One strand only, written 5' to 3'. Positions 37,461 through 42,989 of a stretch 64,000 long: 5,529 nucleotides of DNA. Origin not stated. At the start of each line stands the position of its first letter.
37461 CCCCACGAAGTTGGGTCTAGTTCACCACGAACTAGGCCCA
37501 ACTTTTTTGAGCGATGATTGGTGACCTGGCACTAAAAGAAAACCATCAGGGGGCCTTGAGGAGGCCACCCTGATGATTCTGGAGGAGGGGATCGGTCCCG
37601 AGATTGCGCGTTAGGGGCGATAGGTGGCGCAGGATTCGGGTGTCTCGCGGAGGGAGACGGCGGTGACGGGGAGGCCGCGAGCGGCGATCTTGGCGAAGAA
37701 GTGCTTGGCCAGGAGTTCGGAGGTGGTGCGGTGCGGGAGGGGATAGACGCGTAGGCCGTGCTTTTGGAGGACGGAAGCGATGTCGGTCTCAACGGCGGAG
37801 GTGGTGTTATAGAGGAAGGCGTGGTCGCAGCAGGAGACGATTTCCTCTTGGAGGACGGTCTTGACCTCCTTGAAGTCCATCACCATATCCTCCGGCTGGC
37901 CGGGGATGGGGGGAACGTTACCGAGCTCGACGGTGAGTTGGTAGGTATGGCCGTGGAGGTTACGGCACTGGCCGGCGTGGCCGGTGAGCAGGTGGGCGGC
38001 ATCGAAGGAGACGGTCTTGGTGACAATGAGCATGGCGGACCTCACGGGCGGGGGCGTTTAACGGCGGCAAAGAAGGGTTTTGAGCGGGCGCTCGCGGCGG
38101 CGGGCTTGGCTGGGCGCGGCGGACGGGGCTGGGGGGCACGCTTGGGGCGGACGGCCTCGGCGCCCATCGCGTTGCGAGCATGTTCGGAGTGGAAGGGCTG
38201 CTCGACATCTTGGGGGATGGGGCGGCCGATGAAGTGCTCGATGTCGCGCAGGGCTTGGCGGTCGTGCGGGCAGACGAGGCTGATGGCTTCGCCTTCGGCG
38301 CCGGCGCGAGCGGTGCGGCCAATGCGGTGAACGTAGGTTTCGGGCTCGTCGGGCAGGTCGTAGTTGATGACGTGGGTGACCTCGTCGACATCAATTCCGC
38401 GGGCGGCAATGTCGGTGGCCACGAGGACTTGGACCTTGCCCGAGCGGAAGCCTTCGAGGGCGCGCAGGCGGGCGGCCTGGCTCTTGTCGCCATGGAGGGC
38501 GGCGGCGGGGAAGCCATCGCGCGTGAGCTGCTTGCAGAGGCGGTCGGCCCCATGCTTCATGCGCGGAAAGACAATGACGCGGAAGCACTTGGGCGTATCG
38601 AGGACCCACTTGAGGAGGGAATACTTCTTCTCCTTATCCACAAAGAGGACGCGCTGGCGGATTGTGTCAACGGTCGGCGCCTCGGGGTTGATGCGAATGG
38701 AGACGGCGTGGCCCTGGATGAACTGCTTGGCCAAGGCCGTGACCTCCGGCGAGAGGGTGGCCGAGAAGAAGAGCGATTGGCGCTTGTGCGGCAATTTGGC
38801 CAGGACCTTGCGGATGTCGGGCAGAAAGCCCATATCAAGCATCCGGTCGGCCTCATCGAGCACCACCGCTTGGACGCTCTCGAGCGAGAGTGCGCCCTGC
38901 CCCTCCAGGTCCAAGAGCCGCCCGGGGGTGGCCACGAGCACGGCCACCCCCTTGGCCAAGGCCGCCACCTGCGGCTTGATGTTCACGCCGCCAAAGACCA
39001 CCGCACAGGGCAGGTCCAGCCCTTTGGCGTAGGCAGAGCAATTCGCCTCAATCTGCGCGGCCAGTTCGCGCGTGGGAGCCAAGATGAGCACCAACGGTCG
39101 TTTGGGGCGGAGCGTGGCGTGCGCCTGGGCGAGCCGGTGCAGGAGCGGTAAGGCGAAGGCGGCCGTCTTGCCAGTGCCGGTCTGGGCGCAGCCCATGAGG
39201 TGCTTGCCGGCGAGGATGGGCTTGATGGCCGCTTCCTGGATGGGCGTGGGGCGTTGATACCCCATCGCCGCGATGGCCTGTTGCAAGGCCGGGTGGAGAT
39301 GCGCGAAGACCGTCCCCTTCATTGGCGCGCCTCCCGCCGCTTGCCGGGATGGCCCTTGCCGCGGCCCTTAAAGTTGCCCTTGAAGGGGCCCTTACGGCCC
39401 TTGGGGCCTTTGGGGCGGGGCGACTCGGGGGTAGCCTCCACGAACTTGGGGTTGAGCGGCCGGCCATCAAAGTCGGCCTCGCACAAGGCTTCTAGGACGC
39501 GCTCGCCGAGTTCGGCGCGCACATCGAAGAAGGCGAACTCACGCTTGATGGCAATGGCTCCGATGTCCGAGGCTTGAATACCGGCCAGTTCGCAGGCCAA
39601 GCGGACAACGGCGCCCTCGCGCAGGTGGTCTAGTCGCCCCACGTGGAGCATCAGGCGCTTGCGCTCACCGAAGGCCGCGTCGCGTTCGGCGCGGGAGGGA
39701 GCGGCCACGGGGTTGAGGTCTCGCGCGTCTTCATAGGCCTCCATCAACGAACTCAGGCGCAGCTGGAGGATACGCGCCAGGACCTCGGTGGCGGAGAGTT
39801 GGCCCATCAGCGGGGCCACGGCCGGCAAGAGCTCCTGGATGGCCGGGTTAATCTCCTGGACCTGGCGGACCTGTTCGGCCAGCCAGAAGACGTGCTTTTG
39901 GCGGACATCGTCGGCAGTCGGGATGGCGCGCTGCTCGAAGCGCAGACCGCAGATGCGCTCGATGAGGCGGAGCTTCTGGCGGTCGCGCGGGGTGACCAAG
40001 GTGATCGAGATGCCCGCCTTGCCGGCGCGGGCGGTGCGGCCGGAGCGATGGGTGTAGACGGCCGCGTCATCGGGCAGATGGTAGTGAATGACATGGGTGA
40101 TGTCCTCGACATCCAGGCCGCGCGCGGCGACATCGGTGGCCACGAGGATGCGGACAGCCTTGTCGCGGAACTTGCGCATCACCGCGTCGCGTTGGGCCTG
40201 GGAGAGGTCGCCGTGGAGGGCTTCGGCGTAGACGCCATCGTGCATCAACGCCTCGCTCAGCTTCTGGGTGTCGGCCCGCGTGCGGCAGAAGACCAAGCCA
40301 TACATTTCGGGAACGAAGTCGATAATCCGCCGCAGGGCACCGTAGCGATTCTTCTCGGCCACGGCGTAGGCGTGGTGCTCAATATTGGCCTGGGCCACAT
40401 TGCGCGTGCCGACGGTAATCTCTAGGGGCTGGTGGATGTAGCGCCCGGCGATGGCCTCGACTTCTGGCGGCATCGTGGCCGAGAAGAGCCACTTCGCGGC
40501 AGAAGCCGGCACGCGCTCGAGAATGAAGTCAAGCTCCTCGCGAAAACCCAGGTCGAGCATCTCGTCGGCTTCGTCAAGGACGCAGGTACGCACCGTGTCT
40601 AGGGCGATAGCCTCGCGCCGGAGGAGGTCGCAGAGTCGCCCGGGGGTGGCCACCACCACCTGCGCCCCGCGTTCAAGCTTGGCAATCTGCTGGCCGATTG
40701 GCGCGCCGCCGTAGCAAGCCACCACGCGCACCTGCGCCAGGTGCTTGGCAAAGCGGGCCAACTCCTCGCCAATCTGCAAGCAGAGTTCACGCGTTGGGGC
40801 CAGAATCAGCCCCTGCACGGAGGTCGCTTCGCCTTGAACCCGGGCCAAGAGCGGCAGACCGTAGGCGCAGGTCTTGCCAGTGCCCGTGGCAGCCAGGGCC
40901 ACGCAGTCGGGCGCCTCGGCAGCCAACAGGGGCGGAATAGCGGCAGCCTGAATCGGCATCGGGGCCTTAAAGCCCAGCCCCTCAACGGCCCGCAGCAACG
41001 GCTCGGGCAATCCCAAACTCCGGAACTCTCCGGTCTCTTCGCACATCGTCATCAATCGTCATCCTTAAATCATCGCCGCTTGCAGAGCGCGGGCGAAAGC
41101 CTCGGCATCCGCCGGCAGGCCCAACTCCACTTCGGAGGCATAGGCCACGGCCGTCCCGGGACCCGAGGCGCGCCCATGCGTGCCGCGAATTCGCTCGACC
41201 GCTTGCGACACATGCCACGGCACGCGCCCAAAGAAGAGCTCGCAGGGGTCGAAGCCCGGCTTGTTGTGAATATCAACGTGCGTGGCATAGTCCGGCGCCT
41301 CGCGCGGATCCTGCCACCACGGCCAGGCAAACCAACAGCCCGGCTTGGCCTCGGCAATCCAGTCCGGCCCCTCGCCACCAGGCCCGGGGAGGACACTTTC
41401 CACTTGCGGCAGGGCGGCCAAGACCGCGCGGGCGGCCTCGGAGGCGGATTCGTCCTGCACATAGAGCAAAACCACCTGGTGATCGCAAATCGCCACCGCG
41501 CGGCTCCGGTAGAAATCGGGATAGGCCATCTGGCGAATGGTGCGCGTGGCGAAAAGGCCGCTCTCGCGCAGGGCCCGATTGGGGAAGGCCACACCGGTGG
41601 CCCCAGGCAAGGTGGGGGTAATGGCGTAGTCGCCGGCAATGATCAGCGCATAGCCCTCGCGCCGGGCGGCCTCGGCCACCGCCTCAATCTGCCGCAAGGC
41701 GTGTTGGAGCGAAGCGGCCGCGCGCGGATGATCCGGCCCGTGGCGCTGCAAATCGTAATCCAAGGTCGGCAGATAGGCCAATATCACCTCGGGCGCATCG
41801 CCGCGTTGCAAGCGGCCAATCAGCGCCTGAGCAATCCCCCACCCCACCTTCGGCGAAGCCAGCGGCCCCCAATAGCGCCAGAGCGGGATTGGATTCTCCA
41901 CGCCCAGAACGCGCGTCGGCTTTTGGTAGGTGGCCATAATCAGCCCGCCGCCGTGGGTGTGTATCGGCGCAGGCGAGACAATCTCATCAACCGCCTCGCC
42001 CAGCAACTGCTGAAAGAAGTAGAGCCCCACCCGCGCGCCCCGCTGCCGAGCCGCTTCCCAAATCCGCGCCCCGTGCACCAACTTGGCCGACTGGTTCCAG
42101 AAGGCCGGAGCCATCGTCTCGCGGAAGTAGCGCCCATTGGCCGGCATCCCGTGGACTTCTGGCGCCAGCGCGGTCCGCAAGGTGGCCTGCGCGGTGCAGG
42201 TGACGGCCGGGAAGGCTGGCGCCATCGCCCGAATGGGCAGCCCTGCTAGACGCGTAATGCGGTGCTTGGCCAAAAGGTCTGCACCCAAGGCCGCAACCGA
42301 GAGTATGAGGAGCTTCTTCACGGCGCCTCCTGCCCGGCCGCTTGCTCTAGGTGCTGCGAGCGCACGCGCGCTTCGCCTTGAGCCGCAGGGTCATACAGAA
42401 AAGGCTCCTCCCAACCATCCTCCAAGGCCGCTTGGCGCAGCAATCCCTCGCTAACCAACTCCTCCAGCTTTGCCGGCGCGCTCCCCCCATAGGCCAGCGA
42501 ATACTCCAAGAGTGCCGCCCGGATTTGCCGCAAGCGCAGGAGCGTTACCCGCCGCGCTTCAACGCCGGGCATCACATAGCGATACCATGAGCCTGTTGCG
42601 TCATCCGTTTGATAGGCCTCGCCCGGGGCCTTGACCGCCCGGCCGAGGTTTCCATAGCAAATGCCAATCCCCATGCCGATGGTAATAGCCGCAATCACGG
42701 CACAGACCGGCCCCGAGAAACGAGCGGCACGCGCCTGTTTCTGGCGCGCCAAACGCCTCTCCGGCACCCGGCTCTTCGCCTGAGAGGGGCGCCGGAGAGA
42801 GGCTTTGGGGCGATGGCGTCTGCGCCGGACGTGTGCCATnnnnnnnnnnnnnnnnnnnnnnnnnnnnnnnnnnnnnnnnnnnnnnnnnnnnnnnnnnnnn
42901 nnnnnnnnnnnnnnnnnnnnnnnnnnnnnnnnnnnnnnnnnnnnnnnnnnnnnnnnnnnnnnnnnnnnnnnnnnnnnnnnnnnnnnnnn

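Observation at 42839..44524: RpiB fused in-frame to serine hydroxymethyltransferase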

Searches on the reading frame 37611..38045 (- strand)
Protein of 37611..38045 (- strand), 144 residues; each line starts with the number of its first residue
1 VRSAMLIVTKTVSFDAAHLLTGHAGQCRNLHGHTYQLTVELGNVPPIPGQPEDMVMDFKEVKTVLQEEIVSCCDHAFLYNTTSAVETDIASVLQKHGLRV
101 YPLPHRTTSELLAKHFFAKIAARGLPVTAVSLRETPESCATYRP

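Call 29: search_protein_families(library=pfam, proteins=[window:37611-38045:-], max_evalue=0.5)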
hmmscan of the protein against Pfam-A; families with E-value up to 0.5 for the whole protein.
window:37611-38045:- (144 aa): 1 family
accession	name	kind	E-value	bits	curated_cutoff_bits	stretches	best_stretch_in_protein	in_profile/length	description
PF01242.24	PTPS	-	9.2e-29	100.3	22.4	1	8-143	2-119/121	6-pyruvoyl tetrahydropterin synthase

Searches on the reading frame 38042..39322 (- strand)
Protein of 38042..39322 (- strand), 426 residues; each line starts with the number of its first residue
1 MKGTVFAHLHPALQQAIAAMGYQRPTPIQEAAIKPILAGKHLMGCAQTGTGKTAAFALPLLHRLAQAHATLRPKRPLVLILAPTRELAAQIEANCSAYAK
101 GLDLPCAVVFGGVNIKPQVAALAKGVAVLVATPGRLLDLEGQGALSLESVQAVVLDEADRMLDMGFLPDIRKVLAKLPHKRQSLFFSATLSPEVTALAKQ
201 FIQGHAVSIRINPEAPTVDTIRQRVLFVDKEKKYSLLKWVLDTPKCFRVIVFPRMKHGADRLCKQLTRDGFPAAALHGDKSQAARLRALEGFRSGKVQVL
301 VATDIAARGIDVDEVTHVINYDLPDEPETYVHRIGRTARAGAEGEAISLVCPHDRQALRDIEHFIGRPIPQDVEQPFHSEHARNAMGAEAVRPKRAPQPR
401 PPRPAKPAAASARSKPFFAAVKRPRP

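Call 29: search_protein_families(library=pfam, proteins=[window:38042-39322:-], max_evalue=0.5)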
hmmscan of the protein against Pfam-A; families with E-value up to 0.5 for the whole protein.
window:38042-39322:- (426 aa): 7 families
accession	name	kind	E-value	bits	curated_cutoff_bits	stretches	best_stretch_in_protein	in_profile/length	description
PF00270.35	DEAD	-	1.1e-46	159.1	26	1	26-195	1-165/167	DEAD/DEAH box helicase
PF00271.37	Helicase_C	-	6.3e-31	107.3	23.5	1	233-341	2-110/110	Helicase conserved C-terminal domain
PF04851.21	ResIII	-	9e-05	22.9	22.5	1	26-190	5-162/164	Type III restriction enzyme, res subunit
PF13401.12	AAA_22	-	0.032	15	27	1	44-175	10-109/130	AAA domain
PF14617.12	CMS1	-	0.033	14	35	1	114-157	163-207/250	U3-containing 90S pre-ribosomal complex subunit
PF13481.12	AAA_25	-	0.091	12.8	27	1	21-98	14-98/195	AAA domain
PF13245.12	AAA_19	-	0.15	12.7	25.1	1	29-163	1-103/134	AAA domain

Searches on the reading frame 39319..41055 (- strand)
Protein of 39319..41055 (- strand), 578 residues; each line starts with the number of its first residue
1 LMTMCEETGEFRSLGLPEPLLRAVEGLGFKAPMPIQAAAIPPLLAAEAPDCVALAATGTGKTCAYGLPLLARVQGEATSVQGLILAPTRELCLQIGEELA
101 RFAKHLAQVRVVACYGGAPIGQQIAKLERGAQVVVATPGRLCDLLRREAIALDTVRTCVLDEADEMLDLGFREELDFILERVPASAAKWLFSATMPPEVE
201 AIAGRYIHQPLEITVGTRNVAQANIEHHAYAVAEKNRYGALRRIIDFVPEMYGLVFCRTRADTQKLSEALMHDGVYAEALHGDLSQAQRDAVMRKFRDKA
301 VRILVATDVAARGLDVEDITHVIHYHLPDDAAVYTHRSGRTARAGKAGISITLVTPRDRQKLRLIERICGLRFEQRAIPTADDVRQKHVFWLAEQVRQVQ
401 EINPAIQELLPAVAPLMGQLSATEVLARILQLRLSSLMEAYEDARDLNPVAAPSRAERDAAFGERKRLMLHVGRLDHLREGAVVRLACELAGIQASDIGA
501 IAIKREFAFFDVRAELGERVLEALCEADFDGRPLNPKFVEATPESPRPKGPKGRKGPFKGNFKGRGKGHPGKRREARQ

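Call 29: search_protein_families(library=pfam, proteins=[window:39319-41055:-], max_evalue=0.5)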
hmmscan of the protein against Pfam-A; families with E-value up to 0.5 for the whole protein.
window:39319-41055:- (578 aa): 7 families
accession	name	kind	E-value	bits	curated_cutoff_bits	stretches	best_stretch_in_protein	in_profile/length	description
PF00270.35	DEAD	-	5.2e-43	147.1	26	1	34-201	2-166/167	DEAD/DEAH box helicase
PF00271.37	Helicase_C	-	9.4e-28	97.1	23.5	1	253-345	18-110/110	Helicase conserved C-terminal domain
PF03880.21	DbpA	-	7.3e-14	52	25.6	1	467-535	1-69/72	DbpA RNA binding domain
PF04851.21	ResIII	-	0.00064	20.1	22.5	1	50-109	25-83/164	Type III restriction enzyme, res subunit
PF22590.2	Cas3-like_C_2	-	0.048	14.4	27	1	253-328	5-90/106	CRISPR-associated nuclease/helicase Cas3, C-terminal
PF14617.12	CMS1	-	0.14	11.9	35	1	133-162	178-207/250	U3-containing 90S pre-ribosomal complex subunit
PF00696.33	AA_kinase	-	0.19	11.9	24.9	0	482-544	44-108/234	Amino acid kinase family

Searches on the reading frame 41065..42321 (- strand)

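Call 3: search_protein_families(library=pfam, proteins=[window:41065-42321:-])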
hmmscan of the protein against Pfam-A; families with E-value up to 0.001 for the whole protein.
window:41065-42321:- (418 aa): 1 family
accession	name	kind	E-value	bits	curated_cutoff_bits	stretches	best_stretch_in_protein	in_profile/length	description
PF01663.27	Phosphodiest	-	9.2e-27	95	23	1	4-332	1-324/342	Type I phosphodiesterase / nucleotide pyrophosphatase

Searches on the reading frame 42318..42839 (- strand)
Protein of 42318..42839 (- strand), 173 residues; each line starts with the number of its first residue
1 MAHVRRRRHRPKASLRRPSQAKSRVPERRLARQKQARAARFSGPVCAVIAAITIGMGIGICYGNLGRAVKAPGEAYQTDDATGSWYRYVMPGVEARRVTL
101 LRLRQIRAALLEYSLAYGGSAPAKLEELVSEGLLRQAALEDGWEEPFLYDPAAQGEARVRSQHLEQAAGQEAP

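Call 3: search_protein_families(library=pfam, proteins=[window:42318-42839:-])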
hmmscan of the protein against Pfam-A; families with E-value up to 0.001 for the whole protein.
window:42318-42839:- (173 aa): 0 families

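Call 29: search_protein_families(library=pfam, proteins=[window:42318-42839:-], max_evalue=0.5)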
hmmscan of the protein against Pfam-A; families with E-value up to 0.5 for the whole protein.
window:42318-42839:- (173 aa): 1 family
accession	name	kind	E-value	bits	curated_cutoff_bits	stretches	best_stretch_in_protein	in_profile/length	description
PF08334.16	T2SSG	-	0.021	15.3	21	1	122-169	49-97/108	Type II secretion system (T2SS), protein G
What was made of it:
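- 42318..42839 (-): Context only: 173-aa protein with one predicted membrane helix. Its ATG overlaps the fusion's stop codon by 1 nt. It is weakly T2SS-G-like at the C-terminus. T2SSG hit at E 0.021, below the cut-off (call 29).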
